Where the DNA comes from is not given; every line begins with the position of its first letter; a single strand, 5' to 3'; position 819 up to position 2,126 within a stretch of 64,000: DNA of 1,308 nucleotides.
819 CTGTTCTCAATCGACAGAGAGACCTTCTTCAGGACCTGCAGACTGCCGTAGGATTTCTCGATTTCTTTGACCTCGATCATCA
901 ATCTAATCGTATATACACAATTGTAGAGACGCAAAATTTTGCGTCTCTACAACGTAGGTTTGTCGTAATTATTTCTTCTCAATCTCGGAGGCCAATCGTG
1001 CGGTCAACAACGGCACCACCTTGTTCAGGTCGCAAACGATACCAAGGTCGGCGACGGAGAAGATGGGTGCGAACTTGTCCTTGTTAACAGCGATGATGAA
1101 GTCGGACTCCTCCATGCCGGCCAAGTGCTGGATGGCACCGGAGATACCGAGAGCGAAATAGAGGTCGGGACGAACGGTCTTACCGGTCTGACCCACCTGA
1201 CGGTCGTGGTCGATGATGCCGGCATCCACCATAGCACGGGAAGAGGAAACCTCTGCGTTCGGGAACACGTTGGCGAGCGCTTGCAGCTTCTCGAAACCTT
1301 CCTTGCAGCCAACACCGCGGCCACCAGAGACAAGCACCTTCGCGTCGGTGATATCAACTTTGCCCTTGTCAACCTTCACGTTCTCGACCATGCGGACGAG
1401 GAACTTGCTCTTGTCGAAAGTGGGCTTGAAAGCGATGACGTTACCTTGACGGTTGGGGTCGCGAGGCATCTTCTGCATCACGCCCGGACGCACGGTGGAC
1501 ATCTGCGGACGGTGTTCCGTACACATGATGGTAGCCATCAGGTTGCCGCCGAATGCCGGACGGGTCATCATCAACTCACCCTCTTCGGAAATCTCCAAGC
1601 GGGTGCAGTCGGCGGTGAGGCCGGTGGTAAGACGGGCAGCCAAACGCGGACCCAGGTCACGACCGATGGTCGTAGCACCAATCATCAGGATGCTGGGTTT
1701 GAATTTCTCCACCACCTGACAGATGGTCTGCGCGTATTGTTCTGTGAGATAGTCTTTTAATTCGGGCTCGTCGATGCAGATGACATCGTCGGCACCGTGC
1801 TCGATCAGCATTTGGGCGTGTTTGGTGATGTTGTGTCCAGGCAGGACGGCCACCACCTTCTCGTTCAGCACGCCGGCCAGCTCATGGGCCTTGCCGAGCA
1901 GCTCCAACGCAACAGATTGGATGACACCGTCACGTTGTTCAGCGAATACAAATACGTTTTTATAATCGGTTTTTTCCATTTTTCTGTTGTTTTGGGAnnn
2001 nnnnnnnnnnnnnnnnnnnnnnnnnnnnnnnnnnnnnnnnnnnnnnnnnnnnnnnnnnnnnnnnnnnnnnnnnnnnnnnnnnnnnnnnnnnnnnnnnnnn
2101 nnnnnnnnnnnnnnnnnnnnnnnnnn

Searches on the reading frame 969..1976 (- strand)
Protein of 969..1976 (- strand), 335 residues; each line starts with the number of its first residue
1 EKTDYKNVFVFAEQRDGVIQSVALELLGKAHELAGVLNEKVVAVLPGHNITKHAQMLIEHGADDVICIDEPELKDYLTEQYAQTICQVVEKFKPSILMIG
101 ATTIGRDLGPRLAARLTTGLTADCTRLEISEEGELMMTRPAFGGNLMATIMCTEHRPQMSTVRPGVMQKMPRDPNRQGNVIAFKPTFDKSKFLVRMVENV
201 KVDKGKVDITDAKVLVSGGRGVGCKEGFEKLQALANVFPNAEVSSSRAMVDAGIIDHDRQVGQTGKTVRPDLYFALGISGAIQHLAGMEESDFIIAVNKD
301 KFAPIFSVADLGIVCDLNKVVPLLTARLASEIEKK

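Call 15: search_protein_families(library=pfam, proteins=[window:969-1976:-], max_evalue=0.001)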
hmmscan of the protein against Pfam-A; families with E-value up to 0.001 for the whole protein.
window:969-1976:- (335 aa): 2 families
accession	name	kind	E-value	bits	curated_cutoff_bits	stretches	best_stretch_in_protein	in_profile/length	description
PF01012.27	ETF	-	4e-50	170.6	26.7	1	8-185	1-178/181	Electron transfer flavoprotein domain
PF00766.25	ETF_alpha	-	2.4e-33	114.4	27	1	208-289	1-81/81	Electron transfer flavoprotein FAD-binding domain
